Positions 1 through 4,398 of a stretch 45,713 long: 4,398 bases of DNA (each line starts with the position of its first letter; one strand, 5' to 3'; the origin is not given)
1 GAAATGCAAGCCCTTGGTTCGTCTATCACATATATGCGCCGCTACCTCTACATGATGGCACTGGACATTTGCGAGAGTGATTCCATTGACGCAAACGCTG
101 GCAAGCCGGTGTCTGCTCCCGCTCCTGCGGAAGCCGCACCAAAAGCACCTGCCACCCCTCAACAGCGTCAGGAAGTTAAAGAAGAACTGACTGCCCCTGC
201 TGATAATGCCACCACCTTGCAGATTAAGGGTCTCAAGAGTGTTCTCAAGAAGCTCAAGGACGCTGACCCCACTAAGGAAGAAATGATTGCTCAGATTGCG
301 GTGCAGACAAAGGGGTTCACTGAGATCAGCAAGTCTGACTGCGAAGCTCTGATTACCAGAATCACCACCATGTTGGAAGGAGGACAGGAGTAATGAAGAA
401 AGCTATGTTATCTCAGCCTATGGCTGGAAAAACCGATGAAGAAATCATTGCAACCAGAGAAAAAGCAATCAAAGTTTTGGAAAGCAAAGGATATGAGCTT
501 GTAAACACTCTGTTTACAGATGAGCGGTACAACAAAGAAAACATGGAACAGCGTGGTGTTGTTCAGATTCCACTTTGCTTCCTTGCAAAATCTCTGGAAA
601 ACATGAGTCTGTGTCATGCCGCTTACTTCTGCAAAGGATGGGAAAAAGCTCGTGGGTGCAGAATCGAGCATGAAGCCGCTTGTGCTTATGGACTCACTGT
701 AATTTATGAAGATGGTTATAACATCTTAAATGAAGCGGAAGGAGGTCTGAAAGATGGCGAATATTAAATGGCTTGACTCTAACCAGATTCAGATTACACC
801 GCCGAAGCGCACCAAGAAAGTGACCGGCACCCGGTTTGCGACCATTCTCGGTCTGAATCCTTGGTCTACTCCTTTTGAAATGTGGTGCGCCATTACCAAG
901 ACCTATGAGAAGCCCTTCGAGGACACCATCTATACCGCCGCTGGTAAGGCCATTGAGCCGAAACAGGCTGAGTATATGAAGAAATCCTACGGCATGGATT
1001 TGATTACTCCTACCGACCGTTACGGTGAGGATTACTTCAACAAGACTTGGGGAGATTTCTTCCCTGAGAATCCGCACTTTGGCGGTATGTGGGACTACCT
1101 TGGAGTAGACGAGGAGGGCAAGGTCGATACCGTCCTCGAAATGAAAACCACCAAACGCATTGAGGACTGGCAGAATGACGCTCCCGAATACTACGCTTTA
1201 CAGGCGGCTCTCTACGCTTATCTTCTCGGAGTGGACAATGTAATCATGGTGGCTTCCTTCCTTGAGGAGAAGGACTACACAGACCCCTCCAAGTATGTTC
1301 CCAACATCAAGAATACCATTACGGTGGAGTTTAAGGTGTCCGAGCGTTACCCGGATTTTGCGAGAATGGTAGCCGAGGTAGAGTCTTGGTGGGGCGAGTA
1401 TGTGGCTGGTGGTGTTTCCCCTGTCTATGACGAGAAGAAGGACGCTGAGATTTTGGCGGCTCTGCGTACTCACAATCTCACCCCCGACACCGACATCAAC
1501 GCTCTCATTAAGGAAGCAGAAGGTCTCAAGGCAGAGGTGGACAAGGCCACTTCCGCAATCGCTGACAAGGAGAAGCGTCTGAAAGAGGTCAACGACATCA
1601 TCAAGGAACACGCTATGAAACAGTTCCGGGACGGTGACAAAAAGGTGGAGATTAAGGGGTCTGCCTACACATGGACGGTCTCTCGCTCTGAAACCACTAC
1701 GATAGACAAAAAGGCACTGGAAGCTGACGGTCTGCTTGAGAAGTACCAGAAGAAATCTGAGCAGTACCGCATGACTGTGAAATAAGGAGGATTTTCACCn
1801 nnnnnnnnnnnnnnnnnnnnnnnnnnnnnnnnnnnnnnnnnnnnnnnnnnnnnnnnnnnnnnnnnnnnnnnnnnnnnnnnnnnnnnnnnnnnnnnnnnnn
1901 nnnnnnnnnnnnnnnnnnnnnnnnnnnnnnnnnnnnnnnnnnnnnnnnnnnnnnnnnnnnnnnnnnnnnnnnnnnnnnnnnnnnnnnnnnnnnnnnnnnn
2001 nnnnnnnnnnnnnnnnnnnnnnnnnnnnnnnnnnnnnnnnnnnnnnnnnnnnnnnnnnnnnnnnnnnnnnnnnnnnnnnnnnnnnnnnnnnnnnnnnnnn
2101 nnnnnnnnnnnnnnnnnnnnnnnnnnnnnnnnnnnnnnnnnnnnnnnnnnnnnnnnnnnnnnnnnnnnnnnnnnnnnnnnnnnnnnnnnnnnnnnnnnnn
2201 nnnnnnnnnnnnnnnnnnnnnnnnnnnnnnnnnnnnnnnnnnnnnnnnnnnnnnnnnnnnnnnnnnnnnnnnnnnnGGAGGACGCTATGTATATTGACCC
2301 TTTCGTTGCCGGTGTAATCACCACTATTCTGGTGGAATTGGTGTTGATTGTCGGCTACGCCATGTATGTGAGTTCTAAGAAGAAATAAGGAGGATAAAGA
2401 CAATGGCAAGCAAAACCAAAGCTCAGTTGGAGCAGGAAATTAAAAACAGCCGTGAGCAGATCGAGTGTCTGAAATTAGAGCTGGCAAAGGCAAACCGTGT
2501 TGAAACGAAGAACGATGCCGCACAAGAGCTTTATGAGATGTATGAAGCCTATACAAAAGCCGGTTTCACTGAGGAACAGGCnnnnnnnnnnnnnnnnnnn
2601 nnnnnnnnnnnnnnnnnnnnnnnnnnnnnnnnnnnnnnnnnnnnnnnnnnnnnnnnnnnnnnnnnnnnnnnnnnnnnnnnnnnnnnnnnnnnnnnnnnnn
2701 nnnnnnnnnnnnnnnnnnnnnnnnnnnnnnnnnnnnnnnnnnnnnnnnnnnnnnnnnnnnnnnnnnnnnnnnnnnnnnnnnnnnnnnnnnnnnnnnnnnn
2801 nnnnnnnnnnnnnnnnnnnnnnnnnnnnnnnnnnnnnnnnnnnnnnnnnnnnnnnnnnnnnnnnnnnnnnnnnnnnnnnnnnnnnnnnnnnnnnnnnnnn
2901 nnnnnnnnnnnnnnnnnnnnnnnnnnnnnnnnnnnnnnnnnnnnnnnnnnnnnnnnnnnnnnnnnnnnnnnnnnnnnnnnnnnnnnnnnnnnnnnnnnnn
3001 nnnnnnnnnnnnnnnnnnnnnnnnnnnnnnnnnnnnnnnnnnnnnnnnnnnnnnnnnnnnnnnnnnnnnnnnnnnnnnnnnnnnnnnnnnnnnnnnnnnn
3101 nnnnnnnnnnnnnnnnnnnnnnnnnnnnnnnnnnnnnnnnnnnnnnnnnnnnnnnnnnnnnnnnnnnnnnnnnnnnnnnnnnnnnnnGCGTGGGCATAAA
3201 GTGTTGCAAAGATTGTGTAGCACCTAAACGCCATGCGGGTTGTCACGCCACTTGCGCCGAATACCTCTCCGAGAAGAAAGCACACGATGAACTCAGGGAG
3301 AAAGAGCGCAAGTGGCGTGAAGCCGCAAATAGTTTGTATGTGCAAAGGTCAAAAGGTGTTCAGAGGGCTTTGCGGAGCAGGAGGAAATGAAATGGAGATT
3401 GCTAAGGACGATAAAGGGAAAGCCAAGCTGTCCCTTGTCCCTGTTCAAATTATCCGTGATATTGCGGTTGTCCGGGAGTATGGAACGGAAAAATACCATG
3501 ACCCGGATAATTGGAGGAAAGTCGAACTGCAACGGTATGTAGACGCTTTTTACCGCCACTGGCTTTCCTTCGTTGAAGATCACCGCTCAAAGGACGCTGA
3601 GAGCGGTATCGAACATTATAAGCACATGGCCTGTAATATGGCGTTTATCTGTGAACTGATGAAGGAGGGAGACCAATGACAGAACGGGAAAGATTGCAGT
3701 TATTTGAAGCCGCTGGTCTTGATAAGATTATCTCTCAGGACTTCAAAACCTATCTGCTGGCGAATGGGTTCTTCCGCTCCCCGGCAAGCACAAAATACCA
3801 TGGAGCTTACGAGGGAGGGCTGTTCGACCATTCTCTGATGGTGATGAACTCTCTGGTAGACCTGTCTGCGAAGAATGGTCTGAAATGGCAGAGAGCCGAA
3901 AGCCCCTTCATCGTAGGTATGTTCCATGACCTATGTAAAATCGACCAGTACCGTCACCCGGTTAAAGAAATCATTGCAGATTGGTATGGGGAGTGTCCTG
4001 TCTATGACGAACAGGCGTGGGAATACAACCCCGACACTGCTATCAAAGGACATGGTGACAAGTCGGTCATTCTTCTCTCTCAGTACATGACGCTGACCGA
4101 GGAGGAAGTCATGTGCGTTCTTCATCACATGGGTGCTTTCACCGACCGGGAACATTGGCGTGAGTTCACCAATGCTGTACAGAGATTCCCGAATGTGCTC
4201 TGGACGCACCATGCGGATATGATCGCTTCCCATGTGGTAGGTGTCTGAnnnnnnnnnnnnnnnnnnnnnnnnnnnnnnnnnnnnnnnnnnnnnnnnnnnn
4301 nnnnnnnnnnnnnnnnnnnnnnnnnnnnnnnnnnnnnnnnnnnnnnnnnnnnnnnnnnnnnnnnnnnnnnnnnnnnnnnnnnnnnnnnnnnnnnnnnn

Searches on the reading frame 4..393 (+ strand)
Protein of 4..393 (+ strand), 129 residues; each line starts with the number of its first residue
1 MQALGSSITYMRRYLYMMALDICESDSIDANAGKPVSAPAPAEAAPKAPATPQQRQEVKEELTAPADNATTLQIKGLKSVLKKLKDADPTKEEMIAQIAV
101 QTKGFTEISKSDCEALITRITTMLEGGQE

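Call 55: search_protein_families(library=phrogs, proteins=[window:4-393:+], max_evalue=0.001)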
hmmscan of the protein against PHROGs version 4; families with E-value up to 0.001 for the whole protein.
window:4-393:+ (129 aa): 2 families
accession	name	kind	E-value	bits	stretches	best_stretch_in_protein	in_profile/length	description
phrog_155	-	DNA, RNA and nucleotide metabolism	1.9e-11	45.1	1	2-125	164-269/308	Erf-like ssDNA annealing protein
phrog_2324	-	DNA, RNA and nucleotide metabolism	1e-07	32.7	1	1-82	99-179/193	Erf-like ssDNA annealing protein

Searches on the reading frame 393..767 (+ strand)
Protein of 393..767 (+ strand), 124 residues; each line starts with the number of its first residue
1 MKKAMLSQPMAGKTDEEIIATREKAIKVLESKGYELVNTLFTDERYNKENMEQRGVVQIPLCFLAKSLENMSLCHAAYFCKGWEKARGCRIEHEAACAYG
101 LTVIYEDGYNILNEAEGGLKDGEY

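Call 55: search_protein_families(library=phrogs, proteins=[window:393-767:+], max_evalue=0.001)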
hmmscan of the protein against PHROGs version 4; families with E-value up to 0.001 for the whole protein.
window:393-767:+ (124 aa): 3 families
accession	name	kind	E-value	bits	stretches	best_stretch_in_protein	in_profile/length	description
phrog_355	-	DNA, RNA and nucleotide metabolism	4.2e-21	76.5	1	1-117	74-183/249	nucleoside 2-deoxyribosyltransferase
phrog_5781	-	unknown function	2.9e-11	44.3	1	1-110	5-103/220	-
phrog_12019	-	other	8.7e-05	23.3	1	23-113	35-119/241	MazG-like pyrophosphatase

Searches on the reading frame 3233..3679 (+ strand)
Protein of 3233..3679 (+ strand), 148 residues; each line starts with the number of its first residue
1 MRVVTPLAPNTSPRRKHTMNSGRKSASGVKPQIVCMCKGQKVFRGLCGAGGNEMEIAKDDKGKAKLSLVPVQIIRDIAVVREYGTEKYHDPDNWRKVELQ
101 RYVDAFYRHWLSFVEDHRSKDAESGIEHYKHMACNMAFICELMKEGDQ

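Call 55: search_protein_families(library=phrogs, proteins=[window:3233-3679:+], max_evalue=0.001)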
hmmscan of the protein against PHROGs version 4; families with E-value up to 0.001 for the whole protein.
window:3233-3679:+ (148 aa): 11 families
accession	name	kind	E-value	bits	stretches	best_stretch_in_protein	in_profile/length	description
phrog_801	-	DNA, RNA and nucleotide metabolism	5.5e-23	83.3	1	53-146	97-190/476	dATP / dGTP pyrophosphohydrolase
phrog_5033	-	lysis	4.5e-14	53.8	1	53-144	75-169/178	endolysin; inhibits RNA polymerase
phrog_19680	-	unknown function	7.1e-14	53.3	1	55-142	89-179/188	-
phrog_2252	-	lysis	3.2e-13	51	1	60-146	109-195/285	endolysin; inhibits RNA polymerase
phrog_37590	-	unknown function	4.7e-07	30.2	1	58-143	47-143/341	-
phrog_11257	-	unknown function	4.3e-05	24.6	1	58-133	15-89/200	-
phrog_5332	-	unknown function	8.5e-05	23.1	1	63-143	122-201/215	-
phrog_18716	-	unknown function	0.00013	23.2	1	57-121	17-81/114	-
phrog_31336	-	unknown function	0.0003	20.8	1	61-142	270-343/359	-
phrog_31158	-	unknown function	0.00088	20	0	57-138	9-91/224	-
phrog_16254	-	unknown function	0.0009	19.7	1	58-143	21-105/377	-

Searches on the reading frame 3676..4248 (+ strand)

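Call 55: search_protein_families(library=phrogs, proteins=[window:3676-4248:+], max_evalue=0.001)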
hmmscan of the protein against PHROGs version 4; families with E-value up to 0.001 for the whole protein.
window:3676-4248:+ (190 aa): 2 families
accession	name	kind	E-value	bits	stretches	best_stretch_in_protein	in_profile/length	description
phrog_28876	-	other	7.6e-33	114.9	1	31-188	33-193/435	metal-dependent phosphohydrolase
phrog_5889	-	unknown function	3.3e-30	106.3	1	24-186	38-194/242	-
